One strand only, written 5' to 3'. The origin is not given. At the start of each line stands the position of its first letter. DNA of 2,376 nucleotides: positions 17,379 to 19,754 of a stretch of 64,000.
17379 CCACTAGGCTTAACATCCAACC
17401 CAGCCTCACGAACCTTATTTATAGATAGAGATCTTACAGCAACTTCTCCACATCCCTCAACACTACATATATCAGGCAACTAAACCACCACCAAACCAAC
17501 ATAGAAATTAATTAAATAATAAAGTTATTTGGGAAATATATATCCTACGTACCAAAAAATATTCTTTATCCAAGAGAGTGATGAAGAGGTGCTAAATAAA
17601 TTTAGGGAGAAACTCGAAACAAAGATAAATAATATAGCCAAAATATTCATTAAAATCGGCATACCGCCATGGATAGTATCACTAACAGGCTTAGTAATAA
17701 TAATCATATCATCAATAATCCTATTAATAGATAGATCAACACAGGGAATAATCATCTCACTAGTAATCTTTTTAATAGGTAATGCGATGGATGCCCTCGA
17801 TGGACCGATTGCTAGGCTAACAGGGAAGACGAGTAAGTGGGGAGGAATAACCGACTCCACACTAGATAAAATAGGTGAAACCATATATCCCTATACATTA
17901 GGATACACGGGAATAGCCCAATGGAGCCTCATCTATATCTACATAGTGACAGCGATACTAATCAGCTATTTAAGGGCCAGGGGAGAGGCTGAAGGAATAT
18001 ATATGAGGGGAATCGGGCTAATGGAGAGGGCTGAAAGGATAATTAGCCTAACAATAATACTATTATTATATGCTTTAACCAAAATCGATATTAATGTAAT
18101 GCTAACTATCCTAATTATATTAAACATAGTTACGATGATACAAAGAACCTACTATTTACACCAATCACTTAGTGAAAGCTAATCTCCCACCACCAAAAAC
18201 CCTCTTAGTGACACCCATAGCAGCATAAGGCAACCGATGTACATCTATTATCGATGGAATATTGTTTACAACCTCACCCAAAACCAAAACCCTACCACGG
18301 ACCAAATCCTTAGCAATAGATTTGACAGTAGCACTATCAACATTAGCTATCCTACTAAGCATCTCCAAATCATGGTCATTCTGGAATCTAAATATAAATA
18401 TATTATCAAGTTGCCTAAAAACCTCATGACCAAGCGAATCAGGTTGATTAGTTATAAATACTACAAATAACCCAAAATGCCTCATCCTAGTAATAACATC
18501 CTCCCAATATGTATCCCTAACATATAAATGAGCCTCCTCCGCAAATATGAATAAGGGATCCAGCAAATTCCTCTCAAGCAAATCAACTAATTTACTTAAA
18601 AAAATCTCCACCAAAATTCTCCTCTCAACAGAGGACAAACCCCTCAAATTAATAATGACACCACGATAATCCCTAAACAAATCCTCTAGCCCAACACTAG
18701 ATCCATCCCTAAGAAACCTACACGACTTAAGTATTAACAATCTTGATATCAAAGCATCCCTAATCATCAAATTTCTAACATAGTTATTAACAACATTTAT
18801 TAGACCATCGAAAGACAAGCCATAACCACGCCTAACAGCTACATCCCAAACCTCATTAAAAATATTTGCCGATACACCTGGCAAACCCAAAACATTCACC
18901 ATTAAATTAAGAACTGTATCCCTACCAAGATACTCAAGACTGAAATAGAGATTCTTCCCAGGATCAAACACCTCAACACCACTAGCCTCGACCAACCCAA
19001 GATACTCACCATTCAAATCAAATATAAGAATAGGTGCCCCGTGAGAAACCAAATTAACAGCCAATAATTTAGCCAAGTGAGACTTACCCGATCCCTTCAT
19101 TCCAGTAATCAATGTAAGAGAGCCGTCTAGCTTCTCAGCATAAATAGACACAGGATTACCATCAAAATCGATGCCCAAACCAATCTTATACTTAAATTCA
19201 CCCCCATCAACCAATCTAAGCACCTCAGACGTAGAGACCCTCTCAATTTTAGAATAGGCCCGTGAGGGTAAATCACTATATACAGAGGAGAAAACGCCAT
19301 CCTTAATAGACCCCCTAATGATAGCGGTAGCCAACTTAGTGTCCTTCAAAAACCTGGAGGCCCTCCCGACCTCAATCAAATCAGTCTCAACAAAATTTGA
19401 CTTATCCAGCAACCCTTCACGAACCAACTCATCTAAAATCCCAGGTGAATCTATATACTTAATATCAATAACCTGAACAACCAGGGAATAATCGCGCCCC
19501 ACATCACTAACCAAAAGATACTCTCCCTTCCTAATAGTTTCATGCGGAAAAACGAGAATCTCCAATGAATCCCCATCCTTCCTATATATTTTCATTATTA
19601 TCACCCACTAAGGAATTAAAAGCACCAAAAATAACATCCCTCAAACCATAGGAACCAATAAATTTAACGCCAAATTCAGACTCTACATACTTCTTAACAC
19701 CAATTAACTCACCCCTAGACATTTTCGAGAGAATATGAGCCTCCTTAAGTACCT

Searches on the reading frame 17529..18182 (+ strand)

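Call 70: search_protein_families(library=pfam, proteins=[window:17529-18182:+], max_evalue=0.00001)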
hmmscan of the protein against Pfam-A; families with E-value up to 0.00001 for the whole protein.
window:17529-18182:+ (217 aa): 1 family
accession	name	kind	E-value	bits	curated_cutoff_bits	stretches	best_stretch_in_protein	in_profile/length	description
PF01066.26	CDP-OH_P_transf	-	1.8e-14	54.8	22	1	52-203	7-150/152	CDP-alcohol phosphatidyltransferase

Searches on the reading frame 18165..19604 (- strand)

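Call 70: search_protein_families(library=pfam, proteins=[window:18165-19604:-], max_evalue=0.00001)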
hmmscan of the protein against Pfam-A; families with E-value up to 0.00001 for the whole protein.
window:18165-19604:- (479 aa): 1 family
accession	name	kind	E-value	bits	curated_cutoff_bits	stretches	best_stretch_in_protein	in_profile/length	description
PF01935.23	DUF87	-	1.7e-15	58.2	23.2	1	140-337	2-218/220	Helicase HerA, central domain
